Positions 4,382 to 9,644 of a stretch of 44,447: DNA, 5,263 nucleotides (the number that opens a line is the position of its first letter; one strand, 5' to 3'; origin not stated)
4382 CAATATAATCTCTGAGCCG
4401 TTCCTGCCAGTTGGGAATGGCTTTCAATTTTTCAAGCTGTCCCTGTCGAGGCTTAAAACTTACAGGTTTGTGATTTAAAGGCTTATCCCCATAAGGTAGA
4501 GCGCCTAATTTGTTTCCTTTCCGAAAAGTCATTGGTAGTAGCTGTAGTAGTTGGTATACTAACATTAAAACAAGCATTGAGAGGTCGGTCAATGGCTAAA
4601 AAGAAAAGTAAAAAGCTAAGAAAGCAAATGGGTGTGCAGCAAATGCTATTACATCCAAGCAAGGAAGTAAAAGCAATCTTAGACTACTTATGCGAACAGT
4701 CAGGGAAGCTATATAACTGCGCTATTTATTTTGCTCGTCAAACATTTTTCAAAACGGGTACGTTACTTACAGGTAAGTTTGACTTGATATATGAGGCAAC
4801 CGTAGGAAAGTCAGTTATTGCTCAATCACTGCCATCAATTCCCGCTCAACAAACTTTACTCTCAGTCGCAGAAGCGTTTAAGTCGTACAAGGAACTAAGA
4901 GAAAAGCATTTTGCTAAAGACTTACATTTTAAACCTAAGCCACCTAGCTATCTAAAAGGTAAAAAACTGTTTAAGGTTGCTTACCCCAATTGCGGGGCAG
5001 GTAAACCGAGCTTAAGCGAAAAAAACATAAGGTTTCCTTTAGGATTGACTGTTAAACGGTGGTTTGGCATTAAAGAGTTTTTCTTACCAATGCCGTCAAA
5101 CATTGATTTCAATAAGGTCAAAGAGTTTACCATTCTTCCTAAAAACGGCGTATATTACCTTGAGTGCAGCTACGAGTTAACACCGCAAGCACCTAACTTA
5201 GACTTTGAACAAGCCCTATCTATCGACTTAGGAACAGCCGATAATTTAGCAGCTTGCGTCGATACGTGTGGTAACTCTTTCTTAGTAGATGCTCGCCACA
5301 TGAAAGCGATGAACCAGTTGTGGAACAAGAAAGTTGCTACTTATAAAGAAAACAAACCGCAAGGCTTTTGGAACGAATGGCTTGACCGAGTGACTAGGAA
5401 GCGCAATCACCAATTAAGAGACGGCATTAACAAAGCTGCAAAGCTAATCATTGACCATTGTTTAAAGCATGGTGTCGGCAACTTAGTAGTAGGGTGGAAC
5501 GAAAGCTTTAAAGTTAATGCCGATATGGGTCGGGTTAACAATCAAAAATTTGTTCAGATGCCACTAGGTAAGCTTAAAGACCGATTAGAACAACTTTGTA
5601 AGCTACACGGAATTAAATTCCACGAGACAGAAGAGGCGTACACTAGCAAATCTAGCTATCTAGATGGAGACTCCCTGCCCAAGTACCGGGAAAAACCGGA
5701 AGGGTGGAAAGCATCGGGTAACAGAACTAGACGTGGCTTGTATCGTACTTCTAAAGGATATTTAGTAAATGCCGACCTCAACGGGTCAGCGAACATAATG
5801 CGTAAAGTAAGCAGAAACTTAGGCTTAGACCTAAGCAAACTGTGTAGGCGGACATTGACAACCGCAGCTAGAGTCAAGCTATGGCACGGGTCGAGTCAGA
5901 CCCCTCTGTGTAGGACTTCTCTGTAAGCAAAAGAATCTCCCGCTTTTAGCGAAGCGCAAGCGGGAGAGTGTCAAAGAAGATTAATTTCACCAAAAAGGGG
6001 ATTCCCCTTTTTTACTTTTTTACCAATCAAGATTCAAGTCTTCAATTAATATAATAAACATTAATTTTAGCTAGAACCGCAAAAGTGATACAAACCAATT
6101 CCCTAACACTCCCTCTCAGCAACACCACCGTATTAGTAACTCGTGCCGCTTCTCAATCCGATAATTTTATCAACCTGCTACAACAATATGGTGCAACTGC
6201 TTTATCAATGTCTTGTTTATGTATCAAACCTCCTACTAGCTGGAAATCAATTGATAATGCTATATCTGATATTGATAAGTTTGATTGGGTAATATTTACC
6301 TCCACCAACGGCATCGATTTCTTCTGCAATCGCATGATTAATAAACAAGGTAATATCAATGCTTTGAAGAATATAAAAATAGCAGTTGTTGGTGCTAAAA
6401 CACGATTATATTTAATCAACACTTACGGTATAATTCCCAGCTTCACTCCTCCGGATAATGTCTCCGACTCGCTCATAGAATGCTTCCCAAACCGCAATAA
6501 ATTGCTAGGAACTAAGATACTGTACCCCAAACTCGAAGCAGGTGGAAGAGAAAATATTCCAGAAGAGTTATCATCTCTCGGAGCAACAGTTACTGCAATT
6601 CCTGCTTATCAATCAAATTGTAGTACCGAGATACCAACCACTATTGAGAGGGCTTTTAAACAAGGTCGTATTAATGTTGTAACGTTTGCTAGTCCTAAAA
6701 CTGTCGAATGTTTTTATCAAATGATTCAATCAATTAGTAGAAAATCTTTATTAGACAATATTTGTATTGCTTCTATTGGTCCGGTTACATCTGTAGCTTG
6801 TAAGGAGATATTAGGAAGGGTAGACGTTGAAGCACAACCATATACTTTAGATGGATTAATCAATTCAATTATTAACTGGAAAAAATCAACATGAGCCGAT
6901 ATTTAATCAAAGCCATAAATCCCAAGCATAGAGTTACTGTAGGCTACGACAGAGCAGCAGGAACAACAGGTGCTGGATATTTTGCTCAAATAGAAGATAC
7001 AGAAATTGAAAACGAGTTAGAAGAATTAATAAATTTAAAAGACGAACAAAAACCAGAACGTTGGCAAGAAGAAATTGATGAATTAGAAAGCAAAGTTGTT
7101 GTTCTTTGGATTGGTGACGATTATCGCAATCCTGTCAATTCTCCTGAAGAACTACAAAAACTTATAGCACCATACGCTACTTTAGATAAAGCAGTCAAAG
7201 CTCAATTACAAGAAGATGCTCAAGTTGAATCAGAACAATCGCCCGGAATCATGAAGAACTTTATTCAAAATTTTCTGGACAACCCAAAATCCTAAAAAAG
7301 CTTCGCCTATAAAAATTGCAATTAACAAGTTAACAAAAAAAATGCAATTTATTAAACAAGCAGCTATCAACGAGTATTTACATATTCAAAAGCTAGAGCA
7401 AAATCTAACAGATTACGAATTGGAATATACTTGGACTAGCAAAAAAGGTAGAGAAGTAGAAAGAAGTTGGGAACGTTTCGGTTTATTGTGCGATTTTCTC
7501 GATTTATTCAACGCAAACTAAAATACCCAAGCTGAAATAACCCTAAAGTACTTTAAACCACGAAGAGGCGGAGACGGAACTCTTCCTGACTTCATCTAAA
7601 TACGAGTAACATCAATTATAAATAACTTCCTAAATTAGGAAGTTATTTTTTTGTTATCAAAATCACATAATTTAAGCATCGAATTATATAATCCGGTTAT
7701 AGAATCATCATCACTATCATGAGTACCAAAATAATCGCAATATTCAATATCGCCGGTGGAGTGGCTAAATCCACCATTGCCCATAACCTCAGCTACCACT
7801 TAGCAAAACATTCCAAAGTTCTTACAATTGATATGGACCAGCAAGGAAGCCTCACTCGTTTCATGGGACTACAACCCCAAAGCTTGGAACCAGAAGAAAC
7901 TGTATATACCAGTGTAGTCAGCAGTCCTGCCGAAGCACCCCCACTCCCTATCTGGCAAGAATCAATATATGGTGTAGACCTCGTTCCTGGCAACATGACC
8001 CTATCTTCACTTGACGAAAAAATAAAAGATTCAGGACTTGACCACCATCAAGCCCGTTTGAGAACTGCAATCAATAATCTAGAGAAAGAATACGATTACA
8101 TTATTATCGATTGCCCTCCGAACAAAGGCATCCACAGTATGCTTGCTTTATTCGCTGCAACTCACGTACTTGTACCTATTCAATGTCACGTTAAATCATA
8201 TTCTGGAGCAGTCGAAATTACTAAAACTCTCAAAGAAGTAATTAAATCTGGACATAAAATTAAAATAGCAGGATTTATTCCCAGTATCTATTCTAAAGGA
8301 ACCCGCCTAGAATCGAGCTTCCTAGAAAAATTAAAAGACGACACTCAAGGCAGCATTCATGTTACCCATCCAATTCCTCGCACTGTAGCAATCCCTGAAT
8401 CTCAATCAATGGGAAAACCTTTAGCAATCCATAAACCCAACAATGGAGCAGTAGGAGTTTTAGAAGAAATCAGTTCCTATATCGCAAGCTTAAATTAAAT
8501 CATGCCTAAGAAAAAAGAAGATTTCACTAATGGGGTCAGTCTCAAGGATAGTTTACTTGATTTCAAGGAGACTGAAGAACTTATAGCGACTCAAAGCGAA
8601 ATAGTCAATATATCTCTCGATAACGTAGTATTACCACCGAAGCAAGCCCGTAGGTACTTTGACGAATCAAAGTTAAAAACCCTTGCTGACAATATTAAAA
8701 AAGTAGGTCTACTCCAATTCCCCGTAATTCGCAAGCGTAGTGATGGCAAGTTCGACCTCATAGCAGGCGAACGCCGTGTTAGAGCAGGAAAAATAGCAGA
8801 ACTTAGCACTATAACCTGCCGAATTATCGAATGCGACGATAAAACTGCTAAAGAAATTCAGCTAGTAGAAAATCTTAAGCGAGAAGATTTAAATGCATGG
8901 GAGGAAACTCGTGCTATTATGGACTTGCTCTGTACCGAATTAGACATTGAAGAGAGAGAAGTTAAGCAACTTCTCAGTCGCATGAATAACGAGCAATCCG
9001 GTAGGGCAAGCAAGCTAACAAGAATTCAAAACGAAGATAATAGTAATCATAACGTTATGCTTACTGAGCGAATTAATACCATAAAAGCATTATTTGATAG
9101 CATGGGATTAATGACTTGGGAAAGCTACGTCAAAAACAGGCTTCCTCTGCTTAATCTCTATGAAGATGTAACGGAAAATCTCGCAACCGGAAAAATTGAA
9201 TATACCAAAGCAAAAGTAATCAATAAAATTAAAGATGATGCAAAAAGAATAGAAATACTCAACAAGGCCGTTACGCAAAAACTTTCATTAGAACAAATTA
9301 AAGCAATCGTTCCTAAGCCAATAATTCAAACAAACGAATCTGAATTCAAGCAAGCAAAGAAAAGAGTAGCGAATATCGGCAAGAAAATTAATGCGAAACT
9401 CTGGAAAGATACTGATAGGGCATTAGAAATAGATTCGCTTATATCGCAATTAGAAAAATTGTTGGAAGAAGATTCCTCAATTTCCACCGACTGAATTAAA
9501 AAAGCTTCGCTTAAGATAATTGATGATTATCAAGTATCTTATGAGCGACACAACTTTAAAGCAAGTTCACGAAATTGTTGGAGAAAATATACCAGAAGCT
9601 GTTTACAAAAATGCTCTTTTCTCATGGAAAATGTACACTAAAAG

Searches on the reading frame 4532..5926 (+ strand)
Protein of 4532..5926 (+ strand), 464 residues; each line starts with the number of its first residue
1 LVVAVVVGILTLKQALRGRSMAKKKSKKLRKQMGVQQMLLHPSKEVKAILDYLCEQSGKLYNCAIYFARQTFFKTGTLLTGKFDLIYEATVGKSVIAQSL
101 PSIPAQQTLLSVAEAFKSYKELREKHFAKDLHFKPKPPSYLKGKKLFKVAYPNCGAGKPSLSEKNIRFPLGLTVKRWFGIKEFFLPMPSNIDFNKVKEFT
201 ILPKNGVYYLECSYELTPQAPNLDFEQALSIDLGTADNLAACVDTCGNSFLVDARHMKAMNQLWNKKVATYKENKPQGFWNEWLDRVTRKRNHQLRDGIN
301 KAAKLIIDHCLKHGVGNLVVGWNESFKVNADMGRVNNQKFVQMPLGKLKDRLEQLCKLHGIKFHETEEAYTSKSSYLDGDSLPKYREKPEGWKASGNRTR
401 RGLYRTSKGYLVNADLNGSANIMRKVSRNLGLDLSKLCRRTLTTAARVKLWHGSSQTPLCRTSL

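Call 58: search_protein_families(library=pfam, proteins=[window:4532-5926:+], max_evalue=0.001)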
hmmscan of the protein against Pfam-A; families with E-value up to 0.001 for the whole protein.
window:4532-5926:+ (464 aa): 2 families
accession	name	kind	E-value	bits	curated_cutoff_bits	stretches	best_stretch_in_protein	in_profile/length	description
PF01385.25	OrfB_IS605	-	1.3e-12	48.5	30.5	1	213-321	3-114/120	Probable transposase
PF07282.18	Cas12f1-like_TNB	-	1.2e-07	32.2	26.3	1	346-422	2-60/60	Cas12f1-like, TNB domain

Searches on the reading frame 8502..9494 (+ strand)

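Call 58: search_protein_families(library=pfam, proteins=[window:8502-9494:+], max_evalue=0.001)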
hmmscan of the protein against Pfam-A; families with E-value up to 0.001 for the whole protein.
window:8502-9494:+ (330 aa): 2 families
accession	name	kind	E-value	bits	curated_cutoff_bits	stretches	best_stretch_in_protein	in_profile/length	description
PF02195.25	ParB_N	-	2.4e-19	69.6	26.3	1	33-126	2-95/95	ParB N-terminal domain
PF17762.8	HTH_ParB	-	4.9e-10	39.9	22.6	1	207-270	34-97/102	ParB HTH domain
